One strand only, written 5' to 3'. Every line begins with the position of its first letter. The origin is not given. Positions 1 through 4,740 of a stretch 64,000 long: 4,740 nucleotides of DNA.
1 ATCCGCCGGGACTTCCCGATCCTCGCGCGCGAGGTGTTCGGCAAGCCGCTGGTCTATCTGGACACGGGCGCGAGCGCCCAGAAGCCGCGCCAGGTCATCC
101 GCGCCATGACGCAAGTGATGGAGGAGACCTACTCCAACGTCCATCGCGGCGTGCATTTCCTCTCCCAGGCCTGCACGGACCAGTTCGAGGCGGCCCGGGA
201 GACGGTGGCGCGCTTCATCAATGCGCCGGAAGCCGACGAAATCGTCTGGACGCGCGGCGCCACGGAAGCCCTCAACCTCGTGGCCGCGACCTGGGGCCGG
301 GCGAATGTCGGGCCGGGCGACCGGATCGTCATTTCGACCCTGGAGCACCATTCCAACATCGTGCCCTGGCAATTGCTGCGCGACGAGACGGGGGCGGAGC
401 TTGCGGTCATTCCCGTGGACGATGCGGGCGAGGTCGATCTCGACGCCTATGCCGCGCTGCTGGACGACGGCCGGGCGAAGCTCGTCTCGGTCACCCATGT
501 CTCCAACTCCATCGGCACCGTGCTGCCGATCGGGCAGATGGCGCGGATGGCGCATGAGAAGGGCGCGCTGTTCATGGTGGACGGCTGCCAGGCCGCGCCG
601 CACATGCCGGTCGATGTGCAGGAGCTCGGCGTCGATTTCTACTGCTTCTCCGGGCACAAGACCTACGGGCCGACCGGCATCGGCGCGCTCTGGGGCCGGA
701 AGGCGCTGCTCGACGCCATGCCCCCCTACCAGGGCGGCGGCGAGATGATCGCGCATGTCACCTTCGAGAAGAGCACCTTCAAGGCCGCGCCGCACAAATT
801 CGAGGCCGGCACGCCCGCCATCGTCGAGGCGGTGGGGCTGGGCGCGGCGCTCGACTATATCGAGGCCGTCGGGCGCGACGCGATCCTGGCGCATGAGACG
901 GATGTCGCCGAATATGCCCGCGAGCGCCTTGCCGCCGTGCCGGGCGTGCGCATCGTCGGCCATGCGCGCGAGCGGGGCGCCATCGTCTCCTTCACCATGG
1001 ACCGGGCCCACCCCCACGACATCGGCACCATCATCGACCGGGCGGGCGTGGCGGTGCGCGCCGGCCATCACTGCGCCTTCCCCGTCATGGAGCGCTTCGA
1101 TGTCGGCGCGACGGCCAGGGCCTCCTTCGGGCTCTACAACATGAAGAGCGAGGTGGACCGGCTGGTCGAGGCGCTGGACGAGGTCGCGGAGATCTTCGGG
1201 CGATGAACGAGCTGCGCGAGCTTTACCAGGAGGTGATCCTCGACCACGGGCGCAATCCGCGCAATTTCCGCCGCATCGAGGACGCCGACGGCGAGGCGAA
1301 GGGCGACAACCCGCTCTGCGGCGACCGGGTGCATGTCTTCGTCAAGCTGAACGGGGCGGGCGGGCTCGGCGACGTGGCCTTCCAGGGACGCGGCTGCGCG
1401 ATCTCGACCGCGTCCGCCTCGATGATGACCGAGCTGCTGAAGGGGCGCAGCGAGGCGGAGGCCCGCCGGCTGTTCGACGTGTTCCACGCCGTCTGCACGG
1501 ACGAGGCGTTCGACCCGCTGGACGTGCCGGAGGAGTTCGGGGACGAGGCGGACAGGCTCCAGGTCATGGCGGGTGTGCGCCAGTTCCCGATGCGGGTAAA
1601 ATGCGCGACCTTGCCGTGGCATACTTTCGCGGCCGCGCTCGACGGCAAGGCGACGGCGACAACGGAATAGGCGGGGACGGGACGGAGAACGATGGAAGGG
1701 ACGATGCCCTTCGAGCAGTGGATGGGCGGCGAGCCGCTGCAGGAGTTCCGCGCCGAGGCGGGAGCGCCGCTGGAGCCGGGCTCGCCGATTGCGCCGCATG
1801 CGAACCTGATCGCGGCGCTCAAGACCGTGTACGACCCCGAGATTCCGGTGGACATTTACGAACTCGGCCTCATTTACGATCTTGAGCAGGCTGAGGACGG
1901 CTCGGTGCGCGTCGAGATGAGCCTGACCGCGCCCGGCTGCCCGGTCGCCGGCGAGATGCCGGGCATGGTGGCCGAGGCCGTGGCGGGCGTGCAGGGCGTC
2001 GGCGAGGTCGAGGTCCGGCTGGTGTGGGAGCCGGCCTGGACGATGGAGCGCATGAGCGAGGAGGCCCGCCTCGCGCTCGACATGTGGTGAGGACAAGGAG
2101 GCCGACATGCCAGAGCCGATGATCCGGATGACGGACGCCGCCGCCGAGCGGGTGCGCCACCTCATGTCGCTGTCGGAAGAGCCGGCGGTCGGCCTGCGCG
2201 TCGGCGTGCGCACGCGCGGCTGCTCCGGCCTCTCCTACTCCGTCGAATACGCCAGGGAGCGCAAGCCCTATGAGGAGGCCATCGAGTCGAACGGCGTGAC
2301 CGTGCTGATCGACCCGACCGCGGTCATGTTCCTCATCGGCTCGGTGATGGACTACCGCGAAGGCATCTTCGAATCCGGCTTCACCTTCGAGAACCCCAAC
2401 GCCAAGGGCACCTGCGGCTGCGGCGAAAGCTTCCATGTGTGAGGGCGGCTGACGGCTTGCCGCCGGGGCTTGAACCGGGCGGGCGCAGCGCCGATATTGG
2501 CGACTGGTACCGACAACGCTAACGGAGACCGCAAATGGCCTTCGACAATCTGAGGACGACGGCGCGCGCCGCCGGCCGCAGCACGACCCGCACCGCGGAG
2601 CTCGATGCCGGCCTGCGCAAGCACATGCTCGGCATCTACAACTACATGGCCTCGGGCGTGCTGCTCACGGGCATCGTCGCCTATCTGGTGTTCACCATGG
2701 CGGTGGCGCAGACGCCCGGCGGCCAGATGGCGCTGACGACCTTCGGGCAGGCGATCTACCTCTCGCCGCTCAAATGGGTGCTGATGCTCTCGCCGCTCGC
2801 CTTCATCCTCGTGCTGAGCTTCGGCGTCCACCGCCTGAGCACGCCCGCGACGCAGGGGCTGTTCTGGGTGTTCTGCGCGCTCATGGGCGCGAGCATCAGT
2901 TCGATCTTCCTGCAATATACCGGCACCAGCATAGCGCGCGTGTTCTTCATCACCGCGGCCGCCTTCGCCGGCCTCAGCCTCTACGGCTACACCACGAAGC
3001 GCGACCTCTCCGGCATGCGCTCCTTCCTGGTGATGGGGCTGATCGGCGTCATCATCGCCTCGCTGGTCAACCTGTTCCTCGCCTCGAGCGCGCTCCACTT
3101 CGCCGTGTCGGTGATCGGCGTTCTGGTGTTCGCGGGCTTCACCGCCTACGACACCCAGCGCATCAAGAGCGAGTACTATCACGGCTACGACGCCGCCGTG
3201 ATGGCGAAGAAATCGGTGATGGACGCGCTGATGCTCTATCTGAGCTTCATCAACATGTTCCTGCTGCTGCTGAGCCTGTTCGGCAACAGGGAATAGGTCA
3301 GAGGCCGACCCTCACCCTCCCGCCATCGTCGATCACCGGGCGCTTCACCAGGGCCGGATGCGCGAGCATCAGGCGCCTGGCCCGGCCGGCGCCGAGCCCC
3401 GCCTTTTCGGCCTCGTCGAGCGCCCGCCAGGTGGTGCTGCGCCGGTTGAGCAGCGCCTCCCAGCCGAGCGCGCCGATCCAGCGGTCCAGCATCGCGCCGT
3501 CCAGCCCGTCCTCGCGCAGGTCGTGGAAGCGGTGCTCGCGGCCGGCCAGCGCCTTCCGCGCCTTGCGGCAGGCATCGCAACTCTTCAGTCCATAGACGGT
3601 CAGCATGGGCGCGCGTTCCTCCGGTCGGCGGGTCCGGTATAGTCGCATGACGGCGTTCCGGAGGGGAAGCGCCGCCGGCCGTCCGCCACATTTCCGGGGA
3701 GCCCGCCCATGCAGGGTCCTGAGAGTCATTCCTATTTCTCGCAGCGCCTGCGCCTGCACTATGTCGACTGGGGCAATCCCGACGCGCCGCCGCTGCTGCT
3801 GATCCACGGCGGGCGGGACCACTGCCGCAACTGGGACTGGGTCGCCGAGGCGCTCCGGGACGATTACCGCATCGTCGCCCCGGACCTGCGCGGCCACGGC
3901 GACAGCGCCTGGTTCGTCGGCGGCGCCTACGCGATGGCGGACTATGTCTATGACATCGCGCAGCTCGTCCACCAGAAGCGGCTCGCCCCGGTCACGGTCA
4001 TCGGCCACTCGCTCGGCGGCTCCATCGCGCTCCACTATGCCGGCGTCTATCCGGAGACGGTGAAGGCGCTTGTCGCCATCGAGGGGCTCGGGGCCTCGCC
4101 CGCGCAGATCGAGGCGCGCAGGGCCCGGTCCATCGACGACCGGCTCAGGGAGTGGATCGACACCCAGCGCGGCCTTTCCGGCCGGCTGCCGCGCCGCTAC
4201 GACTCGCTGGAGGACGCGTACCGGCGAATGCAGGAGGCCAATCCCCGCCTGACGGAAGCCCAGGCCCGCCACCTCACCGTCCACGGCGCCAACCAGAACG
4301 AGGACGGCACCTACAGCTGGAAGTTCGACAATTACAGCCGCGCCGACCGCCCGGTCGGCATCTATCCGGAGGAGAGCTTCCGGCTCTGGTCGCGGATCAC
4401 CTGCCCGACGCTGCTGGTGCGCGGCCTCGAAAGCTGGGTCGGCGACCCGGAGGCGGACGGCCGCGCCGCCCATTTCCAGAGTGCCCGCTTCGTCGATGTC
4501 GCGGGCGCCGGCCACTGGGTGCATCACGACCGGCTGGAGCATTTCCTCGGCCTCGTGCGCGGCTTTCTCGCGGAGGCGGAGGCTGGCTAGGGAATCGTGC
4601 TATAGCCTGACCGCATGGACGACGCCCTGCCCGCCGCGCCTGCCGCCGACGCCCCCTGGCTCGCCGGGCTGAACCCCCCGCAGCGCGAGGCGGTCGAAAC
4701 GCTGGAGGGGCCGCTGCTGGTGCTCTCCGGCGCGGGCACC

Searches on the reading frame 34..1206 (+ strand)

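Call 65: search_protein_families(library=pfam, proteins=[window:34-1206:+], max_evalue=0.00001)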
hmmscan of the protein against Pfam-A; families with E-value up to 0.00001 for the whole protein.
window:34-1206:+ (390 aa): 2 families
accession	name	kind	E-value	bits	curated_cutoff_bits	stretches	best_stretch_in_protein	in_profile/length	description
PF00266.25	Aminotran_5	-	7.2e-144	479.8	21.5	1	7-377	1-371/371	Aminotransferase class-V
PF00155.27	Aminotran_1_2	-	7.5e-10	39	19.7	1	48-229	41-241/361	Aminotransferase class I and II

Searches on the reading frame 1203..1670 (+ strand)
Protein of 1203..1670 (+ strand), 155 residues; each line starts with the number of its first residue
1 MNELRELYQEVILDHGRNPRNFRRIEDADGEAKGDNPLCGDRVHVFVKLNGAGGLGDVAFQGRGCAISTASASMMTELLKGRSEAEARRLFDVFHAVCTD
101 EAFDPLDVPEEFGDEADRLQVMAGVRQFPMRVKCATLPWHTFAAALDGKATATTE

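Call 65: search_protein_families(library=pfam, proteins=[window:1203-1670:+], max_evalue=0.00001)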
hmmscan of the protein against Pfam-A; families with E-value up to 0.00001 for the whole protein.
window:1203-1670:+ (155 aa): 1 family
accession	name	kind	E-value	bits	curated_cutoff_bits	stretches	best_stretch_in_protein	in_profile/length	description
PF01592.21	NifU_N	-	2.1e-20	73.6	22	1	8-132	2-124/127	NifU-like N terminal domain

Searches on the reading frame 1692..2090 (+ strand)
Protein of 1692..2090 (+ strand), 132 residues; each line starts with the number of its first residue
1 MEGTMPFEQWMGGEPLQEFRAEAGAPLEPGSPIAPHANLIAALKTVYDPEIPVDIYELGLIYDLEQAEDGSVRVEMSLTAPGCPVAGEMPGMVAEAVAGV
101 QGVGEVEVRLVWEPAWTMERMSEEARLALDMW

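Call 65: search_protein_families(library=pfam, proteins=[window:1692-2090:+], max_evalue=0.00001)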
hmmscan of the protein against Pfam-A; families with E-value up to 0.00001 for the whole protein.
window:1692-2090:+ (132 aa): 1 family
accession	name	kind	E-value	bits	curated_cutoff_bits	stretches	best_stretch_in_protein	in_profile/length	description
PF01883.24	FeS_assembly_P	-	1.2e-19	70.8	23.5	1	38-108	3-73/73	Iron-sulfur cluster assembly protein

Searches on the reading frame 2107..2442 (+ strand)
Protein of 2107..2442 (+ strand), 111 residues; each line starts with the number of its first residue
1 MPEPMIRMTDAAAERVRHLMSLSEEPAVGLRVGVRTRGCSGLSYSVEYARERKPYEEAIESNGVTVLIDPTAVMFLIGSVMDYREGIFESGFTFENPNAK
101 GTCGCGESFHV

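Call 65: search_protein_families(library=pfam, proteins=[window:2107-2442:+], max_evalue=0.00001)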
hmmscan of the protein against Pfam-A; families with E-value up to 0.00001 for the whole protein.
window:2107-2442:+ (111 aa): 1 family
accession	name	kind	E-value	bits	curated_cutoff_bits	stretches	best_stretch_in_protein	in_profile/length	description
PF01521.26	Fe-S_biosyn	-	1.6e-21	77.1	26.3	1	6-107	3-110/110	Iron-sulphur cluster biosynthesis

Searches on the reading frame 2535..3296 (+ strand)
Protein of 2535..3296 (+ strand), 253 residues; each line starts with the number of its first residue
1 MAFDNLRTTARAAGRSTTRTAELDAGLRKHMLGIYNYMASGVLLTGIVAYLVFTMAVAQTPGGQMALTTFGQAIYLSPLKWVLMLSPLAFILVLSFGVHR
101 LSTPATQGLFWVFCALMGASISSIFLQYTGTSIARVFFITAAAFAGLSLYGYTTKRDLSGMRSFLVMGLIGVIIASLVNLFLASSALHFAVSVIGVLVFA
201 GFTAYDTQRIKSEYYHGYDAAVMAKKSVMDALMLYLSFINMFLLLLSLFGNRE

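Call 65: search_protein_families(library=pfam, proteins=[window:2535-3296:+], max_evalue=0.00001)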
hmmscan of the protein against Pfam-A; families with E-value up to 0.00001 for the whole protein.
window:2535-3296:+ (253 aa): 1 family
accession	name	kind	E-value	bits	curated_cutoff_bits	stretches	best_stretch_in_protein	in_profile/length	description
PF01027.25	Bax1-I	-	8.2e-61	205.8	34.1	1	28-249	1-207/207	Inhibitor of apoptosis-promoting Bax1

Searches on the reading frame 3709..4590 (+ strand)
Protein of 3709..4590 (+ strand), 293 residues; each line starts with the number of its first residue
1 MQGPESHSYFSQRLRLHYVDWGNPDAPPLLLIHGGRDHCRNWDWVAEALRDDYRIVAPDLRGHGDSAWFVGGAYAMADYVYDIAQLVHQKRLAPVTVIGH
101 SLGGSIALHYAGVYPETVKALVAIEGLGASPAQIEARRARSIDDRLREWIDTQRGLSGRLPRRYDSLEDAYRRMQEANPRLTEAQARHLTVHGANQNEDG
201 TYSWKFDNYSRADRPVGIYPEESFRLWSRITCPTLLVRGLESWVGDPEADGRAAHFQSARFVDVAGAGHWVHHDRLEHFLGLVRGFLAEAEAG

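Call 65: search_protein_families(library=pfam, proteins=[window:3709-4590:+], max_evalue=0.00001)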
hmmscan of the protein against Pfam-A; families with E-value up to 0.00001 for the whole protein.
window:3709-4590:+ (293 aa): 4 families
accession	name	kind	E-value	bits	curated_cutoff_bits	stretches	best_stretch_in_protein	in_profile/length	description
PF00561.26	Abhydrolase_1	-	8.5e-28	98.1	25.8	1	27-275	1-244/245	alpha/beta hydrolase fold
PF12697.13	Abhydrolase_6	-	1.2e-22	82.1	26.3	1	29-274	1-209/217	Alpha/beta hydrolase family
PF12146.15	Hydrolase_4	-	8.6e-18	64.9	27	1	29-124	7-107/239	Serine aminopeptidase, S33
PF00975.26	Thioesterase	-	9.5e-08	33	26.4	1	35-184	9-159/226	Thioesterase domain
